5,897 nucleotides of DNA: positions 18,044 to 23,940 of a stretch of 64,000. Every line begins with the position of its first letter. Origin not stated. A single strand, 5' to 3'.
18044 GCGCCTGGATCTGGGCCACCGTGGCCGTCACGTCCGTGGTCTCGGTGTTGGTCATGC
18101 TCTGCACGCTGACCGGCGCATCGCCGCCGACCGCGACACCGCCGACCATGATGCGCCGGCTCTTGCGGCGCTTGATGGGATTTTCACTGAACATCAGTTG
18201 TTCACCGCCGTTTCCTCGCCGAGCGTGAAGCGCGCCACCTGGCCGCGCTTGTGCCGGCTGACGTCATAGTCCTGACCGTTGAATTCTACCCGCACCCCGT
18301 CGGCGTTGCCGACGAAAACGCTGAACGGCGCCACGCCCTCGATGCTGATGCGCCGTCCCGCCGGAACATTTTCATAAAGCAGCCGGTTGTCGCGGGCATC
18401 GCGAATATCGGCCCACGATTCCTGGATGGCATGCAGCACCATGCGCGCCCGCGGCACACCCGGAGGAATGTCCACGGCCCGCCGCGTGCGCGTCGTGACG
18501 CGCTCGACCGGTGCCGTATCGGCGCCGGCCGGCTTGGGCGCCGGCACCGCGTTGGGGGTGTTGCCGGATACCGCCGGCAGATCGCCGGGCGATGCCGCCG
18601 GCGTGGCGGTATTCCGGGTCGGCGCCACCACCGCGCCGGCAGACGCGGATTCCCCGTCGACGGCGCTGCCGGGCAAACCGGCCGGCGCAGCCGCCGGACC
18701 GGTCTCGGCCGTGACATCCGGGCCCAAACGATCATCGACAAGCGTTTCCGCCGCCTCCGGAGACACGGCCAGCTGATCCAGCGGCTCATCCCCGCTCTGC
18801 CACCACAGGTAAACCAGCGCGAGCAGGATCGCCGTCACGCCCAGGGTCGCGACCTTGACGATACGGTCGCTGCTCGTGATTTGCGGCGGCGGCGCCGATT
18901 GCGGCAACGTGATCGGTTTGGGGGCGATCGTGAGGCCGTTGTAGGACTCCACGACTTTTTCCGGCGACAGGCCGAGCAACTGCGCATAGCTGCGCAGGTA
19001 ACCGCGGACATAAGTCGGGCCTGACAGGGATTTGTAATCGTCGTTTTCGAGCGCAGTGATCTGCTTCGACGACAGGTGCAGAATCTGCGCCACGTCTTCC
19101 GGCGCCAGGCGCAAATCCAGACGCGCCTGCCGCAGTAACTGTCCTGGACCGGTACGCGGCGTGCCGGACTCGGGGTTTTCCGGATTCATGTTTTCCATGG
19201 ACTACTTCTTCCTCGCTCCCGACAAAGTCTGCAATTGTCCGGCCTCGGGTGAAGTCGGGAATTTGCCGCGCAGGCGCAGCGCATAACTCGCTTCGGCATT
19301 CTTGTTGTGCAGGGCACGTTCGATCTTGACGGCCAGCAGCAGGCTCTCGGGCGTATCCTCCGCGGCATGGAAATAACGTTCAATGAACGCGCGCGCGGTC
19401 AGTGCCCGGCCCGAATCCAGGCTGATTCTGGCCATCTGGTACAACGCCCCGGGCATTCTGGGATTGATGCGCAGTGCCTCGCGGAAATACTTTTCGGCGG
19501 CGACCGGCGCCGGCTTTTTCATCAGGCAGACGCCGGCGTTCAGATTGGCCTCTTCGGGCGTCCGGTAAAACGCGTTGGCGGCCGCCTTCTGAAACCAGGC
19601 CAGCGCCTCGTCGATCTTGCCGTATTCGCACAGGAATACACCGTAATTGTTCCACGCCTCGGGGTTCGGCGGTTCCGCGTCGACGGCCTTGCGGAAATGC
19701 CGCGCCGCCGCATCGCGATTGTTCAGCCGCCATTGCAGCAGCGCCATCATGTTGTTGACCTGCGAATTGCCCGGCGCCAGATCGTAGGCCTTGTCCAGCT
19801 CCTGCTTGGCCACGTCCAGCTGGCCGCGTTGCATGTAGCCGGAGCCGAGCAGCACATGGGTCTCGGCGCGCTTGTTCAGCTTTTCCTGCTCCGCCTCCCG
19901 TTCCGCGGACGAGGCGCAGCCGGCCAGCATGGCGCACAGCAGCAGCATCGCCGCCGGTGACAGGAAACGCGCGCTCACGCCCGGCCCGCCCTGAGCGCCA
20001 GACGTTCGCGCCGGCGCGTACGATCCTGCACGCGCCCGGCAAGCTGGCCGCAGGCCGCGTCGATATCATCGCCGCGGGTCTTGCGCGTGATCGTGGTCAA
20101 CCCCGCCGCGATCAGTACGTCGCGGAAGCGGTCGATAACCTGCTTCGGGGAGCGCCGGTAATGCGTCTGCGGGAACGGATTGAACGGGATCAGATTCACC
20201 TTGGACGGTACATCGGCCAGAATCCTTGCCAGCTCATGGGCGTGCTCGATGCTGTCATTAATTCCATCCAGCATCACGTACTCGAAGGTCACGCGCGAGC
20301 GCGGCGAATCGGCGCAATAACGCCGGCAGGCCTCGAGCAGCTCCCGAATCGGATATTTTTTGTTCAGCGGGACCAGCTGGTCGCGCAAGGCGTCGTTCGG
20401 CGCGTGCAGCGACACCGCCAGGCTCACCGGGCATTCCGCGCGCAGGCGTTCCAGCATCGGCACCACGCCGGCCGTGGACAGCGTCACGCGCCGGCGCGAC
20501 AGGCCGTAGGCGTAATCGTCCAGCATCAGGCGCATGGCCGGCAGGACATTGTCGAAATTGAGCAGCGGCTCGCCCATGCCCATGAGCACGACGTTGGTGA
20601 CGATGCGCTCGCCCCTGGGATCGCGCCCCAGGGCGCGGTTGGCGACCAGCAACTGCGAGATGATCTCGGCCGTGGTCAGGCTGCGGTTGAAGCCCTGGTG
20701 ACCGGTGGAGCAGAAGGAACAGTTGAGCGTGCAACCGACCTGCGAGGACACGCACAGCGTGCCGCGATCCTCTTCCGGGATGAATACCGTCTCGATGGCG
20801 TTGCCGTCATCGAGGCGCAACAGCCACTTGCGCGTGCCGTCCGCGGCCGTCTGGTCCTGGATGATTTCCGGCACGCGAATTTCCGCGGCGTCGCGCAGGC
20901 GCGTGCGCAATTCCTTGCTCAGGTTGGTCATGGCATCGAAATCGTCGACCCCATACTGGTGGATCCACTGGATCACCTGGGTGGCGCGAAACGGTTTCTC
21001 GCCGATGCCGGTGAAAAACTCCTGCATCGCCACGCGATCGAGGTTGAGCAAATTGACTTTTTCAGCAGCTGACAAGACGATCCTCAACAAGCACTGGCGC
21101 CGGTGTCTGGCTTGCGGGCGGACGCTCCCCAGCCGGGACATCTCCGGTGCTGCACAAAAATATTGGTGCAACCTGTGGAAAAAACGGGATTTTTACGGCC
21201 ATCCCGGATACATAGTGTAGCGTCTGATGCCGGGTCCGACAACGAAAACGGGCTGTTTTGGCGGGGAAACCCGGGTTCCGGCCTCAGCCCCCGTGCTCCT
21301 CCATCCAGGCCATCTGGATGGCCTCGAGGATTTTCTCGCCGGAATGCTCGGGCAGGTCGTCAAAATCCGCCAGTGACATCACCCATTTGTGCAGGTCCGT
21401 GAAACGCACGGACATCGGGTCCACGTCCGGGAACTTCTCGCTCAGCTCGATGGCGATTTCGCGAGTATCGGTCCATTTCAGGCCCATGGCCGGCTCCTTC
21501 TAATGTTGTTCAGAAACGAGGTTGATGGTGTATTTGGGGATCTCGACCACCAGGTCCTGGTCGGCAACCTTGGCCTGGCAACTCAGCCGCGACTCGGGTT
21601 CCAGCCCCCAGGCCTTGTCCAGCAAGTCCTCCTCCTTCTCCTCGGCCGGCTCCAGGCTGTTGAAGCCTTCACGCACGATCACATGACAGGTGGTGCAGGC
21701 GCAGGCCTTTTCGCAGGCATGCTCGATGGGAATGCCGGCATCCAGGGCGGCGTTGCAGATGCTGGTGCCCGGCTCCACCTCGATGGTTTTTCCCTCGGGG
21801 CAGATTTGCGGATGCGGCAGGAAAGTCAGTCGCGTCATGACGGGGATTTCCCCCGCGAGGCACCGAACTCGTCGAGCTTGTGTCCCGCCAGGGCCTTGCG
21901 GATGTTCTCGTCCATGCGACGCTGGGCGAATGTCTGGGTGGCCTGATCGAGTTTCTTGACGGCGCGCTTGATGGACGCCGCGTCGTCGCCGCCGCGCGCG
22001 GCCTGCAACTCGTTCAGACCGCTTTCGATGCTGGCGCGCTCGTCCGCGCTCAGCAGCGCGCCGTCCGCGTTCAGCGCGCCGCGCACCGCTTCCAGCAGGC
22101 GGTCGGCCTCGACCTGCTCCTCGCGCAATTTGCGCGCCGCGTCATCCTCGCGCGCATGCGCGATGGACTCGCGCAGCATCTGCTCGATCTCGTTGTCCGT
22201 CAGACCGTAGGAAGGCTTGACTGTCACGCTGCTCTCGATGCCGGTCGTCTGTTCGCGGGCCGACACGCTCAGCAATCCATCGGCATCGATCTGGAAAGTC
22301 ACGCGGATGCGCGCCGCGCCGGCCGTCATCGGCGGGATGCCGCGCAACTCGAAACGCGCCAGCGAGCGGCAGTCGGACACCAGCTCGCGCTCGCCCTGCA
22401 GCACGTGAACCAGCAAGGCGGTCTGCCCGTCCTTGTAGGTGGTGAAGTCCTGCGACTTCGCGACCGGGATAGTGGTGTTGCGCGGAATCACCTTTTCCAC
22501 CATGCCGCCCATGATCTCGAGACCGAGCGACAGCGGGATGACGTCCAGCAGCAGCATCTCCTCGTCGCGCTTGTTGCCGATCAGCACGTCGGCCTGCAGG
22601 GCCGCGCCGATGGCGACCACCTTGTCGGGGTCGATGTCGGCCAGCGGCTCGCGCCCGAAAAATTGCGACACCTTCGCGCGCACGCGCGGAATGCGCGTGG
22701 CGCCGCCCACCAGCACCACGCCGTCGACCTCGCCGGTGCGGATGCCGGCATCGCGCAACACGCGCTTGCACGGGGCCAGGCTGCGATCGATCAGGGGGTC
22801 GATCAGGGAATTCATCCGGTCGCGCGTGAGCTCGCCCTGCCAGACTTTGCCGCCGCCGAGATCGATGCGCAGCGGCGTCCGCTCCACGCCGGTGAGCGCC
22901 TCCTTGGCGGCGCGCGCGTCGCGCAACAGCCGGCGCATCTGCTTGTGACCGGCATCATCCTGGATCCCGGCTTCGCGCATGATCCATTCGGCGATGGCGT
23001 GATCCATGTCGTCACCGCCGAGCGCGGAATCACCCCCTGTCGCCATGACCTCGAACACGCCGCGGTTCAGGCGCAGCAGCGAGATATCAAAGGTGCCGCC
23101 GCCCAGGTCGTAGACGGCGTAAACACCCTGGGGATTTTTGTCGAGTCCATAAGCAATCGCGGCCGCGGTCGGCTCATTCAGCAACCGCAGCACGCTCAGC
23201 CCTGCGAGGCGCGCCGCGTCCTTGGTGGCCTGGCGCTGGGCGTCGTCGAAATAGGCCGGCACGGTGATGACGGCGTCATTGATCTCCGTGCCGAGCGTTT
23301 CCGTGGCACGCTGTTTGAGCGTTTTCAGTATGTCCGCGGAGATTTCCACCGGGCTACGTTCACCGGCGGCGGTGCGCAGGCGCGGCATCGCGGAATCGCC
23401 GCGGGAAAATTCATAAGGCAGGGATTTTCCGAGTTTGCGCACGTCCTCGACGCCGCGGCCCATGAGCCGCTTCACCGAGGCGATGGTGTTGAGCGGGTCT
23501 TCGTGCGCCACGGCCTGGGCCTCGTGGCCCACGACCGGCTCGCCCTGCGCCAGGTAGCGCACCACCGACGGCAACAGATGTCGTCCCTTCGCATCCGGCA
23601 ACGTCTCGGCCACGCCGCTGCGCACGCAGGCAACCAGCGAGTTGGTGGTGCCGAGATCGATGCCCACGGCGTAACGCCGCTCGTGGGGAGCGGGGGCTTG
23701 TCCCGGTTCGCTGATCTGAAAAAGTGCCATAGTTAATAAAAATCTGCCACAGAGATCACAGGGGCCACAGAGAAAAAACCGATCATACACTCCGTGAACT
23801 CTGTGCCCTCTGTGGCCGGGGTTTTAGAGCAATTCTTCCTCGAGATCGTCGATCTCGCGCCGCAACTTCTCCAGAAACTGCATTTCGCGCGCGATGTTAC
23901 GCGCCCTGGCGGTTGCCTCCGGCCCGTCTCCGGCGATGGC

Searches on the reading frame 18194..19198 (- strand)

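Call 56: search_protein_families(library=ncbifam, proteins=[window:18194-19198:-], max_evalue=1e-10)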
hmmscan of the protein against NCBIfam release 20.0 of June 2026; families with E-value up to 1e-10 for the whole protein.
window:18194-19198:- (334 aa): 2 families
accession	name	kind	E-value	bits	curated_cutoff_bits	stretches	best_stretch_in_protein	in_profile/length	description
NF008109.0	PRK10856.1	equivalog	4.6e-24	85.7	208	1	4-329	1-333/334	cytoskeleton protein RodZ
NF041534.1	rodZ_Strepcoccus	equivalog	6.5e-11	42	375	0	19-87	7-75/275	cytoskeleton protein RodZ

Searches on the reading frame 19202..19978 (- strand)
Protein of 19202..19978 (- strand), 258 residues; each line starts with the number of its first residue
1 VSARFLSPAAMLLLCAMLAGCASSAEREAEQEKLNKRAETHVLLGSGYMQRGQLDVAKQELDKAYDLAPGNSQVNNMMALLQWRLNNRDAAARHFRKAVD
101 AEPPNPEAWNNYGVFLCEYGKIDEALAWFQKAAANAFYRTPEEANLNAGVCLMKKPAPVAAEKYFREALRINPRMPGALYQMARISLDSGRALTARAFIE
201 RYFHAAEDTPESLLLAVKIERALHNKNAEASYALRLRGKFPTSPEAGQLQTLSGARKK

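Call 56: search_protein_families(library=ncbifam, proteins=[window:19202-19978:-], max_evalue=1e-10)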
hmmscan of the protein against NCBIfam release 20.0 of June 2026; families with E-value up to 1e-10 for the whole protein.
window:19202-19978:- (258 aa): 3 families
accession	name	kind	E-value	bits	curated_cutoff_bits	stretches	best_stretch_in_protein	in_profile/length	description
TIGR02521.1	type_IV_pilW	equivalog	7.1e-65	218.8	154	1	11-241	2-234/234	type IV pilus biogenesis/stability protein PilW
NF033762.1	social_mot_Tgl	equivalog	1.4e-17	63.8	225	1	7-208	5-202/252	social motility TPR repeat lipoprotein Tgl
TIGR02917.1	PEP_TPR_lipo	equivalog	6.7e-17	60.7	312.2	1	36-228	361-550/899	XrtA/PEP-CTERM system TPR-repeat protein PrsT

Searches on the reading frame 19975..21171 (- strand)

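Call 56: search_protein_families(library=ncbifam, proteins=[window:19975-21171:-], max_evalue=1e-10)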
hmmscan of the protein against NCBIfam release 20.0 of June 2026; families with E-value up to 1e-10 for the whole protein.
window:19975-21171:- (398 aa): 8 families
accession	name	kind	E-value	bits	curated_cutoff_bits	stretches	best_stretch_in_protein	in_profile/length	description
NF008396.0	PRK11194.1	equivalog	1.7e-161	537.3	633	1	33-390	7-366/379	dual-specificity RNA methyltransferase RlmN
TIGR00048.1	rRNA_mod_RlmN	equivalog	1.1e-142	475.1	290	1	36-387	4-353/355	dual-specificity RNA methyltransferase RlmN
NF011031.0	PRK14461.1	equivalog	1.1e-86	291.3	601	1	35-381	4-365/372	ribosomal RNA large subunit methyltransferase N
NF000424.4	CfrAB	exception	7.9e-69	232.6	530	1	49-378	7-337/338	Cfr family 23S rRNA (adenine(2503)-C(8))-methyltransferase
NF011024.0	PRK14453.1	equivalog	7.9e-68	229.2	468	1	49-383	11-346/348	23S rRNA (adenine(2503)-C(8))-methyltransferase Cfr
TIGR04432.1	rSAM_Cfr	equivalog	2.1e-67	227.8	550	1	49-379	9-340/341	Cfr family 23S rRNA (adenine(2503)-C(8))-methyltransferase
NF011040.0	PRK14470.1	equivalog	4.7e-66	223.6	441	1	81-381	40-335/338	ribosomal RNA large subunit methyltransferase N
NF011034.0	PRK14464.1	equivalog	1.6e-58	198.2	422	1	54-390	11-339/348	RNA methyltransferase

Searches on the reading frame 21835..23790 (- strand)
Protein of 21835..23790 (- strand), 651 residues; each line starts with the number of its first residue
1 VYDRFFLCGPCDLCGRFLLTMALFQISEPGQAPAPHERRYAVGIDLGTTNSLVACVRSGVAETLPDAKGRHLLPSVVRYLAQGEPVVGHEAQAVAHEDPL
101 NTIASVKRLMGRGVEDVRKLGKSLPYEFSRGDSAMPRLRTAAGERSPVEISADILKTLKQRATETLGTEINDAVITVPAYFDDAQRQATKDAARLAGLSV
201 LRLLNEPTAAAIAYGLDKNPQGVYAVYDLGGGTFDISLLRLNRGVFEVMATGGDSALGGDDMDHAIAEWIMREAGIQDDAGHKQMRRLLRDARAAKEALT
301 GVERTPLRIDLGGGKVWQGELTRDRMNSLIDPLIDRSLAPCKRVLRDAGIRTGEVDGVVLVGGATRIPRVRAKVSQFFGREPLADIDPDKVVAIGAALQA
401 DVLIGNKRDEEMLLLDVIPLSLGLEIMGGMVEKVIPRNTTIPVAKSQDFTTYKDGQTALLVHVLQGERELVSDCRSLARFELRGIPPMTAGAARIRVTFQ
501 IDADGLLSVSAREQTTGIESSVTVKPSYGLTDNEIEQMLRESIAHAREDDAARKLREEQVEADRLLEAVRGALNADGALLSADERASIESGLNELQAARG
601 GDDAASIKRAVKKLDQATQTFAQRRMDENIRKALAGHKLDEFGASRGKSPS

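Call 56: search_protein_families(library=ncbifam, proteins=[window:21835-23790:-], max_evalue=1e-10)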
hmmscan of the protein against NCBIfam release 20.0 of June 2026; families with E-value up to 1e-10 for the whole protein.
window:21835-23790:- (651 aa): 12 families
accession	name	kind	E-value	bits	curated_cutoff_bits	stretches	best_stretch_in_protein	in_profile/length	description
NF003520.0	PRK05183.1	subfamily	1.3e-302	1004.9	620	1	21-641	1-620/621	Fe-S protein assembly chaperone HscA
TIGR01991.1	HscA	equivalog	1e-280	932.5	708.55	1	41-641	1-600/600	Fe-S protein assembly chaperone HscA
NF001413.0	PRK00290.1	equivalog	2.1e-189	630.9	648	1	41-629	4-598/625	molecular chaperone DnaK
TIGR02350.1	prok_dnaK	equivalog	1.2e-183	611.8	822.55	1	41-624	2-593/596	molecular chaperone DnaK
NF002399.0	PRK01433.1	equivalog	4.2e-165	550.7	743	1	21-640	1-592/595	Fe-S protein assembly chaperone HscA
NF009946.0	PRK13410.1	equivalog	6.1e-159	530.3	1019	1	42-624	5-600/669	molecular chaperone DnaK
NF009947.0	PRK13411.1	equivalog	2.9e-158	527.9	1002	1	42-619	5-590/662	molecular chaperone DnaK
NF008673.0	PRK11678.1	equivalog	2.3e-16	59.7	331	0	152-243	131-230/450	molecular chaperone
NF011660.0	PRK15080.1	equivalog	5e-15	55.4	182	1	152-263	76-177/277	ethanolamine utilization protein EutJ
NF010539.0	PRK13927.1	subfamily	9.9e-15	54.3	293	1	151-275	79-199/339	rod shape-determining protein MreB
TIGR00904.1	mreB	subfamily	6.9e-14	51.6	365.75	1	150-275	78-198/334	MreB/Mrl family cell shape determining protein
TIGR02529.1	EutJ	subfamily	1.5e-12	47.5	152.1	1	151-267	42-148/239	ethanolamine utilization protein EutJ family protein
